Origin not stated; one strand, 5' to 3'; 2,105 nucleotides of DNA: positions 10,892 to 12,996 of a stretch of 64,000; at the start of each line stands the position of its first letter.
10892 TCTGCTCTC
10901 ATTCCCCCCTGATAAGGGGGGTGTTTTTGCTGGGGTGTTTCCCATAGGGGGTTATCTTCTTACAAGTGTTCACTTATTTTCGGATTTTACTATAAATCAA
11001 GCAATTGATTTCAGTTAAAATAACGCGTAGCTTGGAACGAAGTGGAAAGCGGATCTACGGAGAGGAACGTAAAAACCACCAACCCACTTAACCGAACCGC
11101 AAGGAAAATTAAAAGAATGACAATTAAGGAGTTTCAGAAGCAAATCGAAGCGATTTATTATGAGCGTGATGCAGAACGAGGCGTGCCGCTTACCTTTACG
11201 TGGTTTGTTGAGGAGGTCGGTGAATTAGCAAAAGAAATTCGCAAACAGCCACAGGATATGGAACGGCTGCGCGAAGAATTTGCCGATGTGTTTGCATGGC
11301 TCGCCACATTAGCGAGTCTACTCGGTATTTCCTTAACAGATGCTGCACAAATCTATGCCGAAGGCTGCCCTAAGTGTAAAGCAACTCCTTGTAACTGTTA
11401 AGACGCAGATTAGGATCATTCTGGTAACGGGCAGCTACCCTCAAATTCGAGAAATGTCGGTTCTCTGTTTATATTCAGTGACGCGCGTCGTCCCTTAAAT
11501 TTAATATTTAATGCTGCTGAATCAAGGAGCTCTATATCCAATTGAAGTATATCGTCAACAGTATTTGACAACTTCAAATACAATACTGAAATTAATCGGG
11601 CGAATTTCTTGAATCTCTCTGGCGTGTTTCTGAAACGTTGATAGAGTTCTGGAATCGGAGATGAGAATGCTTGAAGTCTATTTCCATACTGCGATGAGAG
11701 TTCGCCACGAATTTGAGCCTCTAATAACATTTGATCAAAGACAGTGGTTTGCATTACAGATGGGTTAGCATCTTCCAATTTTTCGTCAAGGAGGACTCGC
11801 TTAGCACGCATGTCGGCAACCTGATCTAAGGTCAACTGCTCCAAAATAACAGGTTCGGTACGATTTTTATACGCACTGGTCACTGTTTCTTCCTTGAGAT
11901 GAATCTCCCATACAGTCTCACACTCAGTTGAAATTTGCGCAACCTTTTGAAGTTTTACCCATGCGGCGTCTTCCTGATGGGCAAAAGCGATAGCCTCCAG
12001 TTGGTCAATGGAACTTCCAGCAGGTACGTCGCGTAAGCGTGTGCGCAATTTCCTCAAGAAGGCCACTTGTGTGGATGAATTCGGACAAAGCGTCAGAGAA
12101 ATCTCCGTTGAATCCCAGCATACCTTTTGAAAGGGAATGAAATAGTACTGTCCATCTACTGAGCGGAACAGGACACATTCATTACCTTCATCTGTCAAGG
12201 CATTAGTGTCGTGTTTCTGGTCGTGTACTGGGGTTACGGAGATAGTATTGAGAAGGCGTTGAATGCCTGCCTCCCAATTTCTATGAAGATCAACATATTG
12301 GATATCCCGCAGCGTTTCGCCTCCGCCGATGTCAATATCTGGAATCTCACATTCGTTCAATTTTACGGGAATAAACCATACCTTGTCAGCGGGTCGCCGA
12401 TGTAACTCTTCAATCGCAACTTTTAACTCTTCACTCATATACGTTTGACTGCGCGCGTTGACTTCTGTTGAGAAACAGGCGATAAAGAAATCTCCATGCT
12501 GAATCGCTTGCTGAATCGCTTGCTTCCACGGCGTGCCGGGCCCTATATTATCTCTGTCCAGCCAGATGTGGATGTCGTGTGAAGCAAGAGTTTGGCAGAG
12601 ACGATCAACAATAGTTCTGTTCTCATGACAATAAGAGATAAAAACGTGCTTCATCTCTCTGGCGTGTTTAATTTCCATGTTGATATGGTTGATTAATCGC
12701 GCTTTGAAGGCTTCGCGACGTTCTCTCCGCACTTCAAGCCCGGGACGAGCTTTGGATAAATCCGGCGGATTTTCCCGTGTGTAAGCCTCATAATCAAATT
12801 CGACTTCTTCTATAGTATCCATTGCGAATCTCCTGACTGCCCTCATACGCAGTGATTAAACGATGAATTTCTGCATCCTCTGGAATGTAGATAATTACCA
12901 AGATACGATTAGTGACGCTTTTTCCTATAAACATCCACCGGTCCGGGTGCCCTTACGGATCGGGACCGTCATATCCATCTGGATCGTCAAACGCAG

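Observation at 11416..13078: BrnT-like toxin followed by a TIR-domain protein instead of a BrnA antitoxin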

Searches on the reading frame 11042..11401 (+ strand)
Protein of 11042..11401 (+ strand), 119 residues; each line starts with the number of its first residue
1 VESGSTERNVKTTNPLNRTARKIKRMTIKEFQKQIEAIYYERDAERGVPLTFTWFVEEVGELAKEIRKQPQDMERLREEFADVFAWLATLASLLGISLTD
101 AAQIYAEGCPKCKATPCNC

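Call 6: search_protein_families(library=pfam, proteins=[window:11042-11401:+], max_evalue=1)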
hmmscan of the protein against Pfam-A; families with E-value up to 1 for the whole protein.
window:11042-11401:+ (119 aa): 5 families
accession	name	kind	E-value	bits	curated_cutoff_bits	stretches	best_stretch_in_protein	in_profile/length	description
PF03819.22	MazG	-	1.4e-09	38.6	22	1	53-103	8-60/74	MazG nucleotide pyrophosphohydrolase domain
PF01503.22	PRA-PH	-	0.0029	18.4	21.3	1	23-101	4-78/86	Phosphoribosyl-ATP pyrophosphohydrolase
PF12643.12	MazG-like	-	0.013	16.2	27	1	57-100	17-58/85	MazG-like family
PF08429.16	PLU-1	-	0.068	12.8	28.5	1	28-95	264-328/338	PLU-1-like protein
PF08761.16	dUTPase_2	-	0.15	12.8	22.9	1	55-95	36-83/162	dUTPase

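Call 7: search_protein_families(library=padloc, proteins=[window:11042-11401:+], max_evalue=1)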
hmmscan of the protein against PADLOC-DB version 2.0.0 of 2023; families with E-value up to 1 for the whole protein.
window:11042-11401:+ (119 aa): 0 families

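Call 8: search_protein_families(library=ncbifam, proteins=[window:11042-11401:+], max_evalue=1)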
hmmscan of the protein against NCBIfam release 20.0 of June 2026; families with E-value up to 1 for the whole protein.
window:11042-11401:+ (119 aa): 2 families
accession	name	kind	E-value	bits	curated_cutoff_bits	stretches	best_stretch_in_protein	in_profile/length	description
NF033542.1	transpos_IS110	equivalog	0.015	14.4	140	1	16-107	148-239/343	IS110 family RNA-guided transposase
TIGR03188.1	histidine_hisI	equivalog_domain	0.016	15.4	42.7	1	35-101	16-80/84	phosphoribosyl-ATP diphosphatase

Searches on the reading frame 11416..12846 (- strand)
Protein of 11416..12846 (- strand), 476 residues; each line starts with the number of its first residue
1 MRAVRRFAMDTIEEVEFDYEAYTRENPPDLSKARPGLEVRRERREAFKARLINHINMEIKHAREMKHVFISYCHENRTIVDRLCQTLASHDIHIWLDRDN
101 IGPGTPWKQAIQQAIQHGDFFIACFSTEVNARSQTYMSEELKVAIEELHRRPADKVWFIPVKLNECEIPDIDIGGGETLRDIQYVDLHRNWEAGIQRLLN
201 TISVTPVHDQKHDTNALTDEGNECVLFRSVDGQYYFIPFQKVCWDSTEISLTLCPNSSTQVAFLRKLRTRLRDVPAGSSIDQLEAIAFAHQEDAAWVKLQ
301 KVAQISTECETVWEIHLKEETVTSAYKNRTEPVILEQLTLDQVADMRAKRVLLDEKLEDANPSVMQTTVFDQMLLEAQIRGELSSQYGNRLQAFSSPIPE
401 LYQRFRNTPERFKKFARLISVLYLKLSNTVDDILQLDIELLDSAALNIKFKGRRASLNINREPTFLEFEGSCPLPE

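Call 6: search_protein_families(library=pfam, proteins=[window:11416-12846:-], max_evalue=1)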
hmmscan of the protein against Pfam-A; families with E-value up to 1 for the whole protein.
window:11416-12846:- (476 aa): 3 families
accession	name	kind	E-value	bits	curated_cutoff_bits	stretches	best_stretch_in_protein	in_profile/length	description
PF13676.11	TIR_2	-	8e-27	94.6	28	1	68-199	1-122/122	TIR domain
PF01582.25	TIR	-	0.011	15.9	21.3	1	74-162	12-97/179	TIR domain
PF00386.27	C1q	-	0.24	12.1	23.7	0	230-302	43-108/127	C1q domain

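Call 7: search_protein_families(library=padloc, proteins=[window:11416-12846:-], max_evalue=1)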
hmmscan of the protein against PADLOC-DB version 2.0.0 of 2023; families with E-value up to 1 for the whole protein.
window:11416-12846:- (476 aa): 15 families
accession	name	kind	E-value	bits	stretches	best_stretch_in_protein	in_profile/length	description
PDLC02421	Aga_TIR-PNTD1-PNTD2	-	4.3e-12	43.9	1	66-212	4-142/430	Class I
PDLC02403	Aga_TIR-PNTD1-PNTD2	-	1.1e-11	42.5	1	83-215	21-144/443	Class I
PDLC02012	SAVED5--SAVED_TIR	-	2.3e-10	38.2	1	62-146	10-93/404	-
PDLC05062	PDC-S66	-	7.8e-10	36.7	1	54-128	137-212/282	-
PDLC03957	bSEFIR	-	4.6e-09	34.6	1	56-238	25-203/412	-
PDLC02400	Aga_TIR-PNTD1-PNTD2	-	4.8e-07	26.4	1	83-212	205-325/639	Class I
PDLC00420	ThsB1|ThsB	-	1.8e-06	25.4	1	65-168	1-103/319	TIR-like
PDLC00728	Effector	-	2.4e-05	21.5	1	62-118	6-62/432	TIR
PDLC00434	ThsB1|ThsB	-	3.6e-05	21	1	15-143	91-215/396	TIR-like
PDLC02416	Aga_REase-TIR-PNTD1-PNTD2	-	7.8e-05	19.5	1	79-209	169-284/572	Class I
PDLC00419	ThsB1|ThsB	-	0.00047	18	1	58-128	20-93/165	TIR-like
PDLC02962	RT-TIR_XII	-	0.00049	17.1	1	56-145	336-424/478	single gene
PDLC00731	Effector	-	0.0016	15.5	1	52-130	141-222/306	TIR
PDLC00436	ThsB1|ThsB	-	0.0046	14.5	1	57-124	27-98/183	TIR-like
PDLC02371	PycTIR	-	0.023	12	1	52-128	138-214/288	-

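Call 8: search_protein_families(library=ncbifam, proteins=[window:11416-12846:-], max_evalue=1)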
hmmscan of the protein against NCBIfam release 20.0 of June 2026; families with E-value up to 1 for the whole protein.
window:11416-12846:- (476 aa): 2 families
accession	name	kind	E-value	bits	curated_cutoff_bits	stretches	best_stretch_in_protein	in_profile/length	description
NF042941.1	Retron_TIR_antiphage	equivalog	5.5e-07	28.7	600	1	58-147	332-420/464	TIR domain-containing anti-phage reverse transcriptase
NF058526.1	Thoeris_type3_ThcB4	equivalog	0.00013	21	220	1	51-122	113-185/375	Thoeris type III anti-phage system protein ThcB4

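Call 9: find_homologous_proteins(query=window:11416-12846:-, max_evalue=0.001)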
Query window:11416-12846:- (476 aa): 620 proteins with E <= 0.001 among 7075 candidates; the best 120 are listed.
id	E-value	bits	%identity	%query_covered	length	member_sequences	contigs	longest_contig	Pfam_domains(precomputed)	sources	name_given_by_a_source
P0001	1.6e-288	975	91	98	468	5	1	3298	PF13676.12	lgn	-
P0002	1.0e-284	962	88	98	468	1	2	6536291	PF13676.12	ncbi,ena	-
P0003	7.0e-284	960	89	98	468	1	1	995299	PF13676.12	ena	-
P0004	4.4e-283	957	89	98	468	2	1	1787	PF13676.12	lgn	-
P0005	9.3e-283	956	88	98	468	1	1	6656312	PF13676.12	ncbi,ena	-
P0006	1.1e-282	956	88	98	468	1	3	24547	PF13676.12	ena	-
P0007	2.1e-277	938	87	98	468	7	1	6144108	PF13676.12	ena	-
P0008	2.7e-274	928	85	98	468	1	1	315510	PF13676.12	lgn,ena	-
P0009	1.0e-273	926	86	98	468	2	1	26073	PF13676.12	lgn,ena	-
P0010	1.5e-272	922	85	98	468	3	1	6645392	PF13676.12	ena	-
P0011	6.5e-272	920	85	98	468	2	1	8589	PF13676.12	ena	-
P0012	1.6e-271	919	85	98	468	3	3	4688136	PF13676.12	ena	-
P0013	3.7e-271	918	85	98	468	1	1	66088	PF13676.12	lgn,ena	-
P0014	5.0e-271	917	85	98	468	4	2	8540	PF13676.12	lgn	-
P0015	1.3e-270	916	85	98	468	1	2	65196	PF13676.12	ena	-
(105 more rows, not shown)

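Call 10: find_related_loci(query=window:11416-12822:-, collection=genome_contigs, flank=5000)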
Query window:11416-12822:- (468 aa) in genome_contigs; peptide patterns used: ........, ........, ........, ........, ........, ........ (x = any residue, [..] = any of these).
75 stretches matched a pattern; 19 encode a relative of the query (tblastn E <= 1e-3); 19 distinct loci.
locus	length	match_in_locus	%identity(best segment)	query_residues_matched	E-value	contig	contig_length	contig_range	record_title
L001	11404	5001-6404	92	1-468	0e+0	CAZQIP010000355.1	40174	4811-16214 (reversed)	MAG TPA_asm: uncultured bacterium isolate SRP338948_co1_32 genome assembly, contig: k141_215205, whole genome shotgun se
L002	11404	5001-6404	88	1-468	0e+0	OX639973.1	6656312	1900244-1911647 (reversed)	MAG: uncultured Poribacteria bacterium isolate a51c2dcd-0bc8-4832-ac43-f95c9d639ad7 genome assembly, chromosome: 1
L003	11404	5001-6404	81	1-468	0e+0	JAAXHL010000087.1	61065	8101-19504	MAG: Candidatus Poribacteria bacterium isolate Plut_88888 unfiltered_Plut_88888_genomic_contig_438574, whole genome shot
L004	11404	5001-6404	79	1-468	0e+0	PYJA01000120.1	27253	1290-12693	MAG: Candidatus Poribacteria bacterium isolate PCPOR2a Ga0207197_1120, whole genome shotgun sequence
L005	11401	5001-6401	80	2-468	0e+0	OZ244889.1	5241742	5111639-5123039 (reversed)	MAG: Candidatus Poribacteria bacterium isolate e98e4a03-ae45-434a-8c9f-424be2589405 genome assembly, chromosome: 1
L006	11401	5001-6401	80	2-468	0e+0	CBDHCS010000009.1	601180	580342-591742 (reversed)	MAG: Candidatus Poribacteria bacterium isolate 2ff7ea9c-4ed9-48aa-ac60-1c2c21251b56 genome assembly, contig: contig_9, w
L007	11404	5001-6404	72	1-468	0e+0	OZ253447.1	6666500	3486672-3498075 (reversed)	MAG: Candidatus Poribacteria bacterium isolate c3a381aa-0ed9-4b9f-99fb-31763fcdc289 genome assembly, chromosome: 1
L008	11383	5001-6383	68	1-468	0e+0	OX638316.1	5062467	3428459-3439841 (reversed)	MAG: uncultured Poribacteria bacterium isolate 19b3914e-8088-41bb-88ee-c15fb0df7e30 genome assembly, chromosome: 1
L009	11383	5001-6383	65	1-467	0e+0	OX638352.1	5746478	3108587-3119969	MAG: uncultured Poribacteria bacterium isolate 319d9eaa-e5ea-4d6b-972a-5b23a2ce0867 genome assembly, chromosome: 1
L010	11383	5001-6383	66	1-467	0e+0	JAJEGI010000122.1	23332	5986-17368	MAG: Candidatus Poribacteria bacterium isolate p16x44bins.54 k141_1489687, whole genome shotgun sequence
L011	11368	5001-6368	63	1-468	0e+0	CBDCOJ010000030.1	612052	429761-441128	MAG: Candidatus Poribacteria bacterium isolate dbd3b75f-bfae-4d18-bb17-8f704a16f2b4 genome assembly, contig: contig_30,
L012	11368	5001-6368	64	1-468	0e+0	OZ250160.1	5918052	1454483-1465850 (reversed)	MAG: Candidatus Poribacteria bacterium isolate 8ae7ebc5-6e71-4186-9c0c-d873ebd224b0 genome assembly, chromosome: 1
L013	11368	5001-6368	62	1-468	0e+0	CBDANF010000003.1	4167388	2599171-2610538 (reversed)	MAG: Candidatus Poribacteria bacterium isolate cff0d1ac-620d-4255-a141-192642026491 genome assembly, contig: contig_3, w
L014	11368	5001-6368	63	1-468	0e+0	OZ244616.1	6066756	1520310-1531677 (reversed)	MAG: Candidatus Poribacteria bacterium isolate e5250d40-67f0-410b-965f-0d198546f1b0 genome assembly, chromosome: 1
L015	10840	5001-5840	77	189-468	4e-143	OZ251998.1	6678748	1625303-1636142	MAG: Candidatus Poribacteria bacterium isolate 8f110123-501e-42ad-9d55-583bbc997c7d genome assembly, chromosome: 1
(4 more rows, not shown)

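Call 39: predict_structure(alignment_id=A4)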
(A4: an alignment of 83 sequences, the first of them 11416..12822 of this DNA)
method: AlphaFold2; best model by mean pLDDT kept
length: 468 residues; sequences in the alignment: 83
mean_pLDDT: 65.5   pTM: 0.36
mean pLDDT of the five models: 65.5, 65.3, 62.4, 61.1, 57.3
residues with pLDDT >= 90: 24; 70-90: 218; 50-70: 99; < 50: 127
segments of 3 or more residues with pLDDT < 50: 1-4, 24-29, 39-47, 91-97, 125-128, 197-213, 315-386
pLDDT, mean of each block of 10 residues (from residue 1): 49 65 50 48 48 64 73 85 72 47 62 79 54 71 70 84 74 83 88 59 27 63 78 81 90 91 84 81 74 86 87 48 31 40 31 39 41 33 52 78 76 70 72 81 73 71 78
secondary structure, 60 per line:
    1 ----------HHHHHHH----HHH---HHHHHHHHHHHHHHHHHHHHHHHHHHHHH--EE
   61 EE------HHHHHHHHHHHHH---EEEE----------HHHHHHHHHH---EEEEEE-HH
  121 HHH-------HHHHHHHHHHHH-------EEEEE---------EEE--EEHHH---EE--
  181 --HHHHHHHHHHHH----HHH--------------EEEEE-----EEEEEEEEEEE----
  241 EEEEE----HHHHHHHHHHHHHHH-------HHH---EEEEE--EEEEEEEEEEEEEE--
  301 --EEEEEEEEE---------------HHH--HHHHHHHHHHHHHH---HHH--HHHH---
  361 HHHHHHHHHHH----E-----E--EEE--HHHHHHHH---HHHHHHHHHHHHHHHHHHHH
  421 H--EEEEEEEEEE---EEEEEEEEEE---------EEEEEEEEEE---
elements in order: H11-17 H28-56 E59-62 H69-81 E85-88 H99-108 E112-117 H119-123 H131-142 E150-154 E164-166 H183-194 E216-220 E226-236 E241-245 H250-264 E278-282 E285-298 E303-311 H332-345 H354-357 H361-371 E385-387 H390-397 H401-421 E424-433 E437-446 E456-465

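Call 51: fold_search(model_id=the predicted structure, library=pdb)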
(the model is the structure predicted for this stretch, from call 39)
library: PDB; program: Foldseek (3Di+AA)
matches with E <= 10: 1351; with E <= 0.001: 24
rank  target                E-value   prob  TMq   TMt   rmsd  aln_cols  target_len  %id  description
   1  8spo_I                1.8e-06  1.00  0.23  0.29  19.9       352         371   13  Tetramerized activation of MapSPARTA bound with NAD+ (released 2023-08-23)
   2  8qlp_E                1.1e-05  1.00  0.24  0.26  18.5       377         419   13  CryoEM structure of the RNA/DNA bound SPARTA (BabAgo/TIR-APAZ) tetrameric complex (released 2024-01-31)
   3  8ifl_A                2.2e-05  1.00  0.23  0.26  19.7       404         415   13  Cryo-EM structure of tetrameric SPARTA gRNA-ssDNA target complex in state 1 (released 2024-01-17)
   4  8qlp_M                3.3e-05  1.00  0.24  0.26  18.5       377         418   12  CryoEM structure of the RNA/DNA bound SPARTA (BabAgo/TIR-APAZ) tetrameric complex (released 2024-01-31)
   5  8spo_E                3.5e-05  1.00  0.23  0.28  20.2       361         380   13  Tetramerized activation of MapSPARTA bound with NAD+ (released 2023-08-23)
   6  8oz6_A                4.2e-05  1.00  0.23  0.26  21.6       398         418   13  cryoEM structure of SPARTA complex ligand-free (released 2023-08-16)
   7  8i87_G                4.5e-05  1.00  0.23  0.26  19.8       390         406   13  Cryo-EM structure of TIR-APAZ/Ago-gRNA-DNA complex (released 2023-07-19)
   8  8i87_A                7.5e-05  1.00  0.23  0.25  20.6       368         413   13  Cryo-EM structure of TIR-APAZ/Ago-gRNA-DNA complex (released 2023-07-19)
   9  8k34_A                1.1e-04  1.00  0.22  0.23  22.0       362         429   13  Cryo-EM structure of SPARTA gRNA binary complex (released 2024-01-17)
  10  8z92_E                1.1e-04  1.00  0.24  0.26  29.7       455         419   12  Crystal structure of CrtAgo/TIR-APAZ in complex with guide DNA and 16-nt target DNA (released 2025-03-12)
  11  8i87_C                1.7e-04  1.00  0.24  0.26  28.5       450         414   11  Cryo-EM structure of TIR-APAZ/Ago-gRNA-DNA complex (released 2023-07-19)
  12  8isy_B                1.8e-04  1.00  0.24  0.25  20.5       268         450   16  Cryo-EM structure of free-state Crt-SPARTA (released 2023-10-18)
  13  8i88_C                1.9e-04  1.00  0.24  0.26  21.3       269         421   13  Cryo-EM structure of TIR-APAZ/Ago-gRNA complex (released 2023-07-05)
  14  9lmr_A                3.2e-04  1.00  0.23  0.34  11.8       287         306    9  Cryo-EM structure of TIR-STING/c-di-GMP complex fiber (released 2025-08-27)
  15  9lmr_B                3.6e-04  1.00  0.22  0.31   8.9       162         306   14  Cryo-EM structure of TIR-STING/c-di-GMP complex fiber (released 2025-08-27)
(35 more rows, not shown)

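Call 106: search_solved_structures(query=A4, max_evalue=1, show_alignments=4)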
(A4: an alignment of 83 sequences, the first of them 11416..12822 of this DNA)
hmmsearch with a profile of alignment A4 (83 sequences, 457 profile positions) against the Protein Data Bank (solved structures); distinct sequences matched with E-value up to 1: 20.
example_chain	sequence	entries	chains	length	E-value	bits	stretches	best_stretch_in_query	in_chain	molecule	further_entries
8z92_E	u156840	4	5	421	2.1e-06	29.8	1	59-204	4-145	TIR domain-containing protein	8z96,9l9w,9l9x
8qlo_A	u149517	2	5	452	1.4e-05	27.2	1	58-210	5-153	Toll/interleukin-1 receptor domain-containing protein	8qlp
9mud_K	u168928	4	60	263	2.5e-05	26.3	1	57-155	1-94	Cat1 (CRISPR associated TIR 1) pentagonal filament | Cat1 (CRISPR associated TIR 1) pentagonal filament assembly | Cat1 (CRISPR-associated TIR 1)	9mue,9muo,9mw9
3h16_A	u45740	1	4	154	0.00019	23.4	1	59-123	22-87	TIR protein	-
7jlv_A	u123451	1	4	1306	0.00035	22.5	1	59-134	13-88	Disease resistance protein Roq1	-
7jlu_A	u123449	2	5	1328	0.00036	22.5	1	59-134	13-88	Disease resistance protein Roq1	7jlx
7uwg_A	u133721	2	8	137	0.00083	21.3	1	60-149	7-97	Molecular chaperone Tir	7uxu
8g83_A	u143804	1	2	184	0.0017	20.2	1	60-149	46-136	NAD(+) hydrolase AbTIR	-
7uxr_A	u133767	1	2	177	0.0031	19.4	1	60-138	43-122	TIR domain protein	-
6wt6_A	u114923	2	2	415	0.0078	18.1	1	56-184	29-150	Metazoan TIR-STING fusion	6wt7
4lzp_B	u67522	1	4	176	0.025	16.4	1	32-121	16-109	Putative uncharacterized protein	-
4om7_A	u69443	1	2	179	0.045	15.6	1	59-134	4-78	Toll-like receptor 6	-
7qqk_A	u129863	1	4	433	0.15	13.9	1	60-110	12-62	TIR_SAVED fusion protein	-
4c7m_A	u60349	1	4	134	0.19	13.5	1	60-121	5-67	Toll/interleukin-1 receptor domain-containing protein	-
7nuw_A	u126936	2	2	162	0.31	12.8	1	59-120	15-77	Toll-like receptor 1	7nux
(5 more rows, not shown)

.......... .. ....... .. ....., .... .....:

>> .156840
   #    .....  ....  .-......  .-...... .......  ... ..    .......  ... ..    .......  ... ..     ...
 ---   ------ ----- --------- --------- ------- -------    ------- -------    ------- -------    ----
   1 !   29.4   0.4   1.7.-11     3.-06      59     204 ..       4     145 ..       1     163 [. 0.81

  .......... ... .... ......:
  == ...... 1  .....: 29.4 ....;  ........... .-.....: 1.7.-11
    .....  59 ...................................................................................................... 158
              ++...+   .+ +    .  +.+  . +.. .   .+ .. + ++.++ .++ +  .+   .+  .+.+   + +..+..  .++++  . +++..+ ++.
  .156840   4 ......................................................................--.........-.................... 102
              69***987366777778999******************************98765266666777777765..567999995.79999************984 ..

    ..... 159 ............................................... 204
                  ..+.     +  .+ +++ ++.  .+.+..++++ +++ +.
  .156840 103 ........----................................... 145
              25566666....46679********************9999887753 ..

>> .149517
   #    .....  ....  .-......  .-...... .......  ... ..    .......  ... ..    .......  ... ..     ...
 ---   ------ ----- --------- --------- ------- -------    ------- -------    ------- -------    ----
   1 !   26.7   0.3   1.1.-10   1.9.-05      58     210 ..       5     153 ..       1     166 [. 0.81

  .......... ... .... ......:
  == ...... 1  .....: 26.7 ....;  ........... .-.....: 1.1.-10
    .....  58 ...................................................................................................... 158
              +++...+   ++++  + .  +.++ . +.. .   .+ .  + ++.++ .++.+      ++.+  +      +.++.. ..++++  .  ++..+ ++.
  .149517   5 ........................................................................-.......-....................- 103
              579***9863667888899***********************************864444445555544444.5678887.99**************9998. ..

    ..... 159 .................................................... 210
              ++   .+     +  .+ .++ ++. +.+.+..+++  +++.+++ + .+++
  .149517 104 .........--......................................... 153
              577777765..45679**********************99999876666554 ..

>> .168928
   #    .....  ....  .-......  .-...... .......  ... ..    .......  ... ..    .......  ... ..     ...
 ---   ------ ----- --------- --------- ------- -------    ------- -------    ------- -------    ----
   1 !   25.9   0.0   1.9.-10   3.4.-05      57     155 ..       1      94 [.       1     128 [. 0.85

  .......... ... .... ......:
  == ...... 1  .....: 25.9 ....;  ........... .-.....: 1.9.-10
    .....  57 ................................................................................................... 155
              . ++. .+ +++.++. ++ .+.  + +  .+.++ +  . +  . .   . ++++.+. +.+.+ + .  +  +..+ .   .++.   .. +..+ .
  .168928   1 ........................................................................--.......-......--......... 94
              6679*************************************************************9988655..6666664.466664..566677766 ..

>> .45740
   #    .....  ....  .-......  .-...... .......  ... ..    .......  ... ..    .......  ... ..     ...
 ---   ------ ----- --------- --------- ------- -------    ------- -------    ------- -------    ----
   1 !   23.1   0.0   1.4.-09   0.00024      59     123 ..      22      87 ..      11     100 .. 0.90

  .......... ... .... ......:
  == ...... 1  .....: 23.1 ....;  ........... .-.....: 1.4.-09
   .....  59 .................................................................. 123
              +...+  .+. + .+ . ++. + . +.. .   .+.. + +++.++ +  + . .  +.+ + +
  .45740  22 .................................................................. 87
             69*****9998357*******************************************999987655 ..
